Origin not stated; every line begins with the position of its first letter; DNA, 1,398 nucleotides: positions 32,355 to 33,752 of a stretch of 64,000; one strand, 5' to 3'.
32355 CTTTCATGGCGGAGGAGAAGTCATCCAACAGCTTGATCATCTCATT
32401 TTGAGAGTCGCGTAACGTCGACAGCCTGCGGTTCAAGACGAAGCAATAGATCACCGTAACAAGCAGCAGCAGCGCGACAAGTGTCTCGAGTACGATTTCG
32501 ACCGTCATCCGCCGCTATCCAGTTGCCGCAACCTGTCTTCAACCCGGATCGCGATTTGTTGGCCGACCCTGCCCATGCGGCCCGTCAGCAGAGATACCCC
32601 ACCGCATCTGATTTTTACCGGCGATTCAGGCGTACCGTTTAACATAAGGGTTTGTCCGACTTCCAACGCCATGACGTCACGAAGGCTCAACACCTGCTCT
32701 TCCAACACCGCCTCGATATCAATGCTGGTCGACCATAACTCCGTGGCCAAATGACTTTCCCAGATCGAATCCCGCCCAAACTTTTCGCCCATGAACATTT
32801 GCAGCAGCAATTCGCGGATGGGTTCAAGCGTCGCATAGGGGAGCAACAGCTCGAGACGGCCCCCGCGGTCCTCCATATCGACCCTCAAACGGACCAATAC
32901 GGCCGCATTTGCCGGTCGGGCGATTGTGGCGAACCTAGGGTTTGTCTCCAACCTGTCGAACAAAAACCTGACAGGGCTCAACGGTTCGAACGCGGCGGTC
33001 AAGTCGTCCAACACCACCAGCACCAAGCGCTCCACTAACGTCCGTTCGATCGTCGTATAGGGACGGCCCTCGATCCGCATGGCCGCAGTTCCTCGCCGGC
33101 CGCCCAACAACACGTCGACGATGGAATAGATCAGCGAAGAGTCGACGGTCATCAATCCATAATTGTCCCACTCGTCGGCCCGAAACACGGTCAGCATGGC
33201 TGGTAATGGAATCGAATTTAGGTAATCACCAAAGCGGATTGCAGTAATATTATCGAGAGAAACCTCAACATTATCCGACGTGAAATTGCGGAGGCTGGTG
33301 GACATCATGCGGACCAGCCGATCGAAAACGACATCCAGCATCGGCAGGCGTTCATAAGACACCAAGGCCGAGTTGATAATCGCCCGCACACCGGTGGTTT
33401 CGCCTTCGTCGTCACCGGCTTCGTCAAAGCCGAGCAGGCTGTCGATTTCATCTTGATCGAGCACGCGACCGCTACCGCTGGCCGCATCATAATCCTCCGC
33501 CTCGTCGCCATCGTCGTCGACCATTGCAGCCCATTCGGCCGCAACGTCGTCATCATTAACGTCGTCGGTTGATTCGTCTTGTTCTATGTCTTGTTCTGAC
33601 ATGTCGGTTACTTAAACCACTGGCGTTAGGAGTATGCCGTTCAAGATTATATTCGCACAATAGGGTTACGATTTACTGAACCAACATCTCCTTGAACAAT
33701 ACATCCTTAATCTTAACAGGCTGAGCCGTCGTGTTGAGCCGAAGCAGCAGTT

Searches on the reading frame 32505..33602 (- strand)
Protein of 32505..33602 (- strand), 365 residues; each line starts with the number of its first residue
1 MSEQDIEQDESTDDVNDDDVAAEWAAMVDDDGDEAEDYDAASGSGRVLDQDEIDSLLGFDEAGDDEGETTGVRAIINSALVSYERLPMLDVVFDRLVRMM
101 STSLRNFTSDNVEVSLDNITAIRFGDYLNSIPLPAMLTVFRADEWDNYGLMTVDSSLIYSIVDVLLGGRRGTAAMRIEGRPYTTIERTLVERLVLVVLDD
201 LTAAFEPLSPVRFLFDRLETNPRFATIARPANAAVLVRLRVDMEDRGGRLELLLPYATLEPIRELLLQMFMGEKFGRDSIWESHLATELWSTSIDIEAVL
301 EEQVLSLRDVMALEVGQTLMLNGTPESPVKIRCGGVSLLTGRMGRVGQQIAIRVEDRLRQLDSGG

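Call 30: search_protein_families(library=pfam, proteins=[window:32505-33602:-], max_evalue=0.00001)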
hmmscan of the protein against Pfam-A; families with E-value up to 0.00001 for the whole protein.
window:32505-33602:- (365 aa): 2 families
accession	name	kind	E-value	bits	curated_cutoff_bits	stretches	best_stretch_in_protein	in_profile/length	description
PF02154.20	FliM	-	1.4e-65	221.3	27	1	74-266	2-192/192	Flagellar motor switch protein FliM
PF01052.25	FliMN_C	-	8e-18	64.6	23.8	1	288-358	2-72/73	Type III flagellar switch regulator (C-ring) FliN C-term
